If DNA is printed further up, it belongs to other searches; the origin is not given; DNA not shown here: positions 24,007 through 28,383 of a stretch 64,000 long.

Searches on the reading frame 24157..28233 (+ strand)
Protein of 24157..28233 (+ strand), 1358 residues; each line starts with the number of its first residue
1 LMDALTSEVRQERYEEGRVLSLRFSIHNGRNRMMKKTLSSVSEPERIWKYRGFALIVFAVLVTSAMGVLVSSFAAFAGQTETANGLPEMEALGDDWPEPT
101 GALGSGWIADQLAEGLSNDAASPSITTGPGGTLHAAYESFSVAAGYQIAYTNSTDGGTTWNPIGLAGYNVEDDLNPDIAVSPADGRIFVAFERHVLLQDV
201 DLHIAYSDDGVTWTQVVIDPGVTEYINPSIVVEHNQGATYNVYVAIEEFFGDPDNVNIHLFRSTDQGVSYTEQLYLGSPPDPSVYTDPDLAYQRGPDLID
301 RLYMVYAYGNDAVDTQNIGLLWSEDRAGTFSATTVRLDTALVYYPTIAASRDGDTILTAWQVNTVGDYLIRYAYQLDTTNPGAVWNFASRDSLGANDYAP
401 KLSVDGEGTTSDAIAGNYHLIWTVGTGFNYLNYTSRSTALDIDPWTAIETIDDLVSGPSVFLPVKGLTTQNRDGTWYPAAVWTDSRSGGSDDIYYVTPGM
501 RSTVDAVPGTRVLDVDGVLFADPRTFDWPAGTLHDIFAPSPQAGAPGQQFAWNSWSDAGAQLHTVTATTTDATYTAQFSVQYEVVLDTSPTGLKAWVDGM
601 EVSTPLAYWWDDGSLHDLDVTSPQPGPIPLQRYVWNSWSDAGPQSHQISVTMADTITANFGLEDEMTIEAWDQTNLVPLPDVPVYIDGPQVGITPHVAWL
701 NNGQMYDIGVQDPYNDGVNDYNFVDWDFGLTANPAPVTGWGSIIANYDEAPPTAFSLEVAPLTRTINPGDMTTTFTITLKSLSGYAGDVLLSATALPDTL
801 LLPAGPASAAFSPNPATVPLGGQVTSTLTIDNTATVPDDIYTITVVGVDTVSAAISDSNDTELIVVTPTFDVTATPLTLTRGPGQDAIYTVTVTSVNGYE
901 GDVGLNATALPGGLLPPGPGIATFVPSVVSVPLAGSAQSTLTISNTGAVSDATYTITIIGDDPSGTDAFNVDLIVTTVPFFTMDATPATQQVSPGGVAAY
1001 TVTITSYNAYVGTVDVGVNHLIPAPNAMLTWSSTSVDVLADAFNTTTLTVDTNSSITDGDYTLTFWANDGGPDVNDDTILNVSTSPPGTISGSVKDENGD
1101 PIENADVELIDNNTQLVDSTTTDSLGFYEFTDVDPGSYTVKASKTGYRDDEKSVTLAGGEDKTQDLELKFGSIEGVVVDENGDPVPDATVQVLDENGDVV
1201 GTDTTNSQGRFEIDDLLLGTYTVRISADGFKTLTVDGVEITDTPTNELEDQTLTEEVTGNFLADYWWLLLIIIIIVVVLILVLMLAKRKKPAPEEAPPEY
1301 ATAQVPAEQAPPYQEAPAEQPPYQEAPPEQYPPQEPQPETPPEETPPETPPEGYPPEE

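Call 54: search_protein_families(library=pfam, proteins=[window:24157-28233:+], max_evalue=0.00001)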
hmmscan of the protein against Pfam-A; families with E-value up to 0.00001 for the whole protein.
window:24157-28233:+ (1358 aa): 9 families
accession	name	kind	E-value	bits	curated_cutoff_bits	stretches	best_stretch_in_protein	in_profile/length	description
PF13620.12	CarboxypepD_reg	-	7.6e-41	138.8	32.3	2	1089-1168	1-81/82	Carboxypeptidase regulatory-like domain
PF13715.12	CarbopepD_reg_2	-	1.2e-19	70.6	32.2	2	1090-1168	1-76/88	CarboxypepD_reg-like domain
PF17210.9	SdrD_B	-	3.5e-15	56.6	29.7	2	1094-1163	16-82/112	SdrD B-like domain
PF17802.7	SpaA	-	4.4e-13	49.6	23.1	1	1094-1161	7-79/91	Prealbumin-like fold domain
PF11974.14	bMG3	-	8.2e-12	45.4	34.9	0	1181-1217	24-60/103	Bacterial alpha-2-macroglobulin MG3 domain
PF14686.12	fn3_3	-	2.6e-10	40.3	24.4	0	1204-1245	30-72/75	Polysaccharide lyase family 4, domain II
PF13088.12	BNR_2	-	1e-09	38.6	31.4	1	117-354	48-274/277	BNR repeat-like domain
PF07210.18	DUF1416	-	1.8e-08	34.6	23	0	1172-1225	21-72/97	Protein of unknown function (DUF1416)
PF08308.17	PEGA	-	5.9e-07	29.7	20.8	0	1131-1168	30-67/71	PEGA domain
